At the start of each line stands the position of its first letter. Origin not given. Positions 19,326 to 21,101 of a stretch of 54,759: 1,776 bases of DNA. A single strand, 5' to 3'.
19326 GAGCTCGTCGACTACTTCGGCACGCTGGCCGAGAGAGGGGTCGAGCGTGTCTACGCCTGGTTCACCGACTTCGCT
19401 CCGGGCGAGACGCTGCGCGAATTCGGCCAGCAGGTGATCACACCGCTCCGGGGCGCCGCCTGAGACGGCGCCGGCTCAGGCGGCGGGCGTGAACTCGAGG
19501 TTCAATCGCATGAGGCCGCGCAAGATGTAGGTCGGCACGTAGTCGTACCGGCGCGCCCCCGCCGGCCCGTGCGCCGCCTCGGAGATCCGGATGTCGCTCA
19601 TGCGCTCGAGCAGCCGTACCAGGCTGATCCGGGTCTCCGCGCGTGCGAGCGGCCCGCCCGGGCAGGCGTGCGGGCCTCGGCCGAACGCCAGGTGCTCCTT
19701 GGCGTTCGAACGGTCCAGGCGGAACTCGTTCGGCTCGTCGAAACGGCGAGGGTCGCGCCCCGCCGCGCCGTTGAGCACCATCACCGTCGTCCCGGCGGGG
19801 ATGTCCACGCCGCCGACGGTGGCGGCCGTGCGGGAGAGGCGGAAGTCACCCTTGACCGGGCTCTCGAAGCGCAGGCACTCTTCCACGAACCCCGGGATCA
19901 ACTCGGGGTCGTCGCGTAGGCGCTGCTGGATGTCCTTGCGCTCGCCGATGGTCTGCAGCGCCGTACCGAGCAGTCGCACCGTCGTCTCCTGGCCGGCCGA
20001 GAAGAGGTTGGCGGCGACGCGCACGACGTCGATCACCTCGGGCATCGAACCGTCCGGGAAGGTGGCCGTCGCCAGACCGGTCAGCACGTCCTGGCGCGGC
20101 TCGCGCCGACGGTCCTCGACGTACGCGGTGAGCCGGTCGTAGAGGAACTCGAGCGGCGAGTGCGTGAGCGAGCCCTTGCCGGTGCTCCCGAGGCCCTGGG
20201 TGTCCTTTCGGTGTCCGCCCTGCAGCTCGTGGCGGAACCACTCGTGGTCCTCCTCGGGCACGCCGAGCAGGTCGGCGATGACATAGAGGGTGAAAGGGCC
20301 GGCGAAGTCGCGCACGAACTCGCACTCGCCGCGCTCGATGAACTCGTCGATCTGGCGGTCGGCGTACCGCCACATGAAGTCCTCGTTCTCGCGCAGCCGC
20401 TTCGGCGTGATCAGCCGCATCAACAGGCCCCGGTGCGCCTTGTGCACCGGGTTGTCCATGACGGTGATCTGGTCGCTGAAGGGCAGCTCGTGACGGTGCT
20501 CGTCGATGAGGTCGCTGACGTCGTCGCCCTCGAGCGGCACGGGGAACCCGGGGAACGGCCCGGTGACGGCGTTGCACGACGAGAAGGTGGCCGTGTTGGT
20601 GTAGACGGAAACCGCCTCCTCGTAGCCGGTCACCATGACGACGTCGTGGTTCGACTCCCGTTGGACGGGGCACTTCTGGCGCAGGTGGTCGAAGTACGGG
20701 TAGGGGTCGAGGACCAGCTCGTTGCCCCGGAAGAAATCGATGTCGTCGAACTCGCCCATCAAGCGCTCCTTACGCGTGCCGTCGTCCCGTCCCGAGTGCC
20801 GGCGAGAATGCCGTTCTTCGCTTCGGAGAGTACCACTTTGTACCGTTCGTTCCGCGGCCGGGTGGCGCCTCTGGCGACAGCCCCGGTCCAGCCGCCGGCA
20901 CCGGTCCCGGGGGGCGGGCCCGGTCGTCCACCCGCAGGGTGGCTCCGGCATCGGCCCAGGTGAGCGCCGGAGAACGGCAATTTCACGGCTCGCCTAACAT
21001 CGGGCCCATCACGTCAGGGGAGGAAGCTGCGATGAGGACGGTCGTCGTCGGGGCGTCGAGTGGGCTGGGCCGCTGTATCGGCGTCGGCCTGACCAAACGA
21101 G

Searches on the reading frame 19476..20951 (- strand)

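Call 24: search_protein_families(library=pfam, proteins=[window:19476-20951:-], max_evalue=0.0001)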
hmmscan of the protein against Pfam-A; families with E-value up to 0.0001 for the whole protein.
window:19476-20951:- (491 aa): 1 family
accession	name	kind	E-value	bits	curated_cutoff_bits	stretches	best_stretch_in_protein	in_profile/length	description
PF00067.27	p450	-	7e-22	78.3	22.8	1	333-450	305-431/462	Cytochrome P450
